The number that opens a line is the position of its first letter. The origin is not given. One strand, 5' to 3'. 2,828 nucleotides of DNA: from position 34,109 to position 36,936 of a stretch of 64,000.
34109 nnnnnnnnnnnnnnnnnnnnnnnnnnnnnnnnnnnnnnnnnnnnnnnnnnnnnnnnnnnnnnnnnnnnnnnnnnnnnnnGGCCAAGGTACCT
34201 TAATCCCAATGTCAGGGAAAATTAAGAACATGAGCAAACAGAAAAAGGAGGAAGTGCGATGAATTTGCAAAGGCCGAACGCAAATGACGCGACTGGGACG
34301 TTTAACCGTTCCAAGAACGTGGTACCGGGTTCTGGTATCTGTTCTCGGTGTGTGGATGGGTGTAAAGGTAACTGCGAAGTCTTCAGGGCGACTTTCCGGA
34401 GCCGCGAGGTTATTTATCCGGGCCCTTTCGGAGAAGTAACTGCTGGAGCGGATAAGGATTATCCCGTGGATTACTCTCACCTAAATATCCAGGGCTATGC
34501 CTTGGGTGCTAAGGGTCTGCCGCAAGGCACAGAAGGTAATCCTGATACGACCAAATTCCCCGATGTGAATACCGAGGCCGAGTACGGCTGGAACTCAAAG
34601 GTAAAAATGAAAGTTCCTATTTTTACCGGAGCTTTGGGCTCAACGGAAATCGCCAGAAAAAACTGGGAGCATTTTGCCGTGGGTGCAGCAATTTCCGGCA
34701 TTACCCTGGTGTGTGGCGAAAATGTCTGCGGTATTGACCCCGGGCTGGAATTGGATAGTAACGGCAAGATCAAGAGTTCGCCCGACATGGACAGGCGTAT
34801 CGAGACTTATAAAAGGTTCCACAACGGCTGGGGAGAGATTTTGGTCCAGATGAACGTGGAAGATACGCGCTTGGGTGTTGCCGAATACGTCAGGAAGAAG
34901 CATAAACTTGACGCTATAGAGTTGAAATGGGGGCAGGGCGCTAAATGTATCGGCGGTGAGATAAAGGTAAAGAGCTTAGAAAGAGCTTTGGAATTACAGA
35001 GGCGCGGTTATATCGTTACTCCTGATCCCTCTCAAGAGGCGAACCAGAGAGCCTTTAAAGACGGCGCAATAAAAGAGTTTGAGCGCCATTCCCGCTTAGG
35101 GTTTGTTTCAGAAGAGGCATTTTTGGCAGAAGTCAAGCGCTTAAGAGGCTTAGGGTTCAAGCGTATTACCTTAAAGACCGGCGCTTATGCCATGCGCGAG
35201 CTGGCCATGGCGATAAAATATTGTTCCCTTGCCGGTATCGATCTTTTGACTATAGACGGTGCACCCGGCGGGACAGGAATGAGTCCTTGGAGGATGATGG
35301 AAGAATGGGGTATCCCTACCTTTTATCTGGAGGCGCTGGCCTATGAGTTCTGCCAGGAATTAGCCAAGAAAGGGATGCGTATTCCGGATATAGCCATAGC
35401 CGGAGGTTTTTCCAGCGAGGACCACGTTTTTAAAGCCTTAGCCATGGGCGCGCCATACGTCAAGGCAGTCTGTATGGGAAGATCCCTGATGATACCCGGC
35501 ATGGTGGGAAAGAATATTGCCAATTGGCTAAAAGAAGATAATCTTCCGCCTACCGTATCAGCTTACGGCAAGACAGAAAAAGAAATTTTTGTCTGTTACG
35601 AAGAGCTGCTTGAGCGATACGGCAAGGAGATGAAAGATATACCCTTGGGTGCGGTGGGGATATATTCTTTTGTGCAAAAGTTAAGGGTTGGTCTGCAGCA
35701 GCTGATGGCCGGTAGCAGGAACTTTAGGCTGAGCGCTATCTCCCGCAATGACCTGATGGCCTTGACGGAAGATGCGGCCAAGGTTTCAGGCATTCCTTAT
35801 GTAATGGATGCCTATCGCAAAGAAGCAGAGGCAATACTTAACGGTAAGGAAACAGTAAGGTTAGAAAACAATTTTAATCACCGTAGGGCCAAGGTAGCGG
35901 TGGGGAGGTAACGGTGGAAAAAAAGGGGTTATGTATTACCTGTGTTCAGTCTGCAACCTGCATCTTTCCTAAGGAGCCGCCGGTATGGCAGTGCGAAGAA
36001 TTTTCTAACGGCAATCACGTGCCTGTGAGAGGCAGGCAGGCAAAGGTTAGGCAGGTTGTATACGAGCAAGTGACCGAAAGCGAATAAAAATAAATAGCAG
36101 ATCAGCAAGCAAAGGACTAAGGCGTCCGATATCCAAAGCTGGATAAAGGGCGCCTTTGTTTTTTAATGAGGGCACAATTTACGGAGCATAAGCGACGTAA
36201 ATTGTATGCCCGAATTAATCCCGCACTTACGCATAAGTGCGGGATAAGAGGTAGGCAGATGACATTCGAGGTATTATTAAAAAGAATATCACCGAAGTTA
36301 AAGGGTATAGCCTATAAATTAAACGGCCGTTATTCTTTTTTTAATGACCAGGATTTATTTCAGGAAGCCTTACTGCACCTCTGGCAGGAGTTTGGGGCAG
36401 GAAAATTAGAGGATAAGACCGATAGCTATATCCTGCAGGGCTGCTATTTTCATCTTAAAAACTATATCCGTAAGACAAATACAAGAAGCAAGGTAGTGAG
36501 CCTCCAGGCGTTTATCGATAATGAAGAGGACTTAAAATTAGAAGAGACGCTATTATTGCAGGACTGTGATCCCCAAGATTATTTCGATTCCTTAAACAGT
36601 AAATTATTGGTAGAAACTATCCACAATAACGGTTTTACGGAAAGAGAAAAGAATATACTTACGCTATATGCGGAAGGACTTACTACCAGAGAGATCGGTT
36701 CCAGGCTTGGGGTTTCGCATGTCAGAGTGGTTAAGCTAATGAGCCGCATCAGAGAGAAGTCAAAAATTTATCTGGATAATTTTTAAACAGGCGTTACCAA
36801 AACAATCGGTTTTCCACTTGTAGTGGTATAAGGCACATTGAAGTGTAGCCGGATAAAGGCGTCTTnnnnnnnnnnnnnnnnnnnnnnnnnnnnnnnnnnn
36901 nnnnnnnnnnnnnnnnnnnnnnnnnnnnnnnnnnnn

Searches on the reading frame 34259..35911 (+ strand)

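Call 59: search_protein_families(library=pfam, proteins=[window:34259-35911:+], max_evalue=0.01)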
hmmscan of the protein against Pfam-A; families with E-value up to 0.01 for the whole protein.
window:34259-35911:+ (550 aa): 1 family
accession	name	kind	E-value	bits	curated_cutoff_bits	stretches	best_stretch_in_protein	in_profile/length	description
PF01645.23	Glu_synthase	-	3.6e-16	59.7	20.4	1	282-411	185-308/369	Conserved region in glutamate synthase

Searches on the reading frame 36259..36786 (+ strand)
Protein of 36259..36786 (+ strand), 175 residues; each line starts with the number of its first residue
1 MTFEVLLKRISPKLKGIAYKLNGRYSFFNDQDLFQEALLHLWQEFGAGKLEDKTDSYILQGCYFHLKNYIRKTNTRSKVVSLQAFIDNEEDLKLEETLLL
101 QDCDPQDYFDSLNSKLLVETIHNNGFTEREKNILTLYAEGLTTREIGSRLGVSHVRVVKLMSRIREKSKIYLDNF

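Call 59: search_protein_families(library=pfam, proteins=[window:36259-36786:+], max_evalue=0.01)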
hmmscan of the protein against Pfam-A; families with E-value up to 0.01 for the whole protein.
window:36259-36786:+ (175 aa): 6 families
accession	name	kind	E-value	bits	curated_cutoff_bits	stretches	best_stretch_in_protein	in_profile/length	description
PF00196.25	GerE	-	8.5e-08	32.1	23.5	1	126-167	3-44/57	Bacterial regulatory proteins, luxR family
PF04545.22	Sigma70_r4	-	4.8e-06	26.4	24.1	1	127-167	6-47/50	Sigma-70, region 4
PF08281.18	Sigma70_r4_2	-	4.2e-05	23.5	25.7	1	128-167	13-53/54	Sigma-70, region 4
PF13384.12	HTH_23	-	0.0002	21.5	24.6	1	132-165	9-42/50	Homeodomain-like domain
PF13936.12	HTH_38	-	0.0023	18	27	1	132-154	12-34/44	Helix-turn-helix domain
PF04542.20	Sigma70_r2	-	0.0027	17.9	24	1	7-44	2-37/71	Sigma-70 region 2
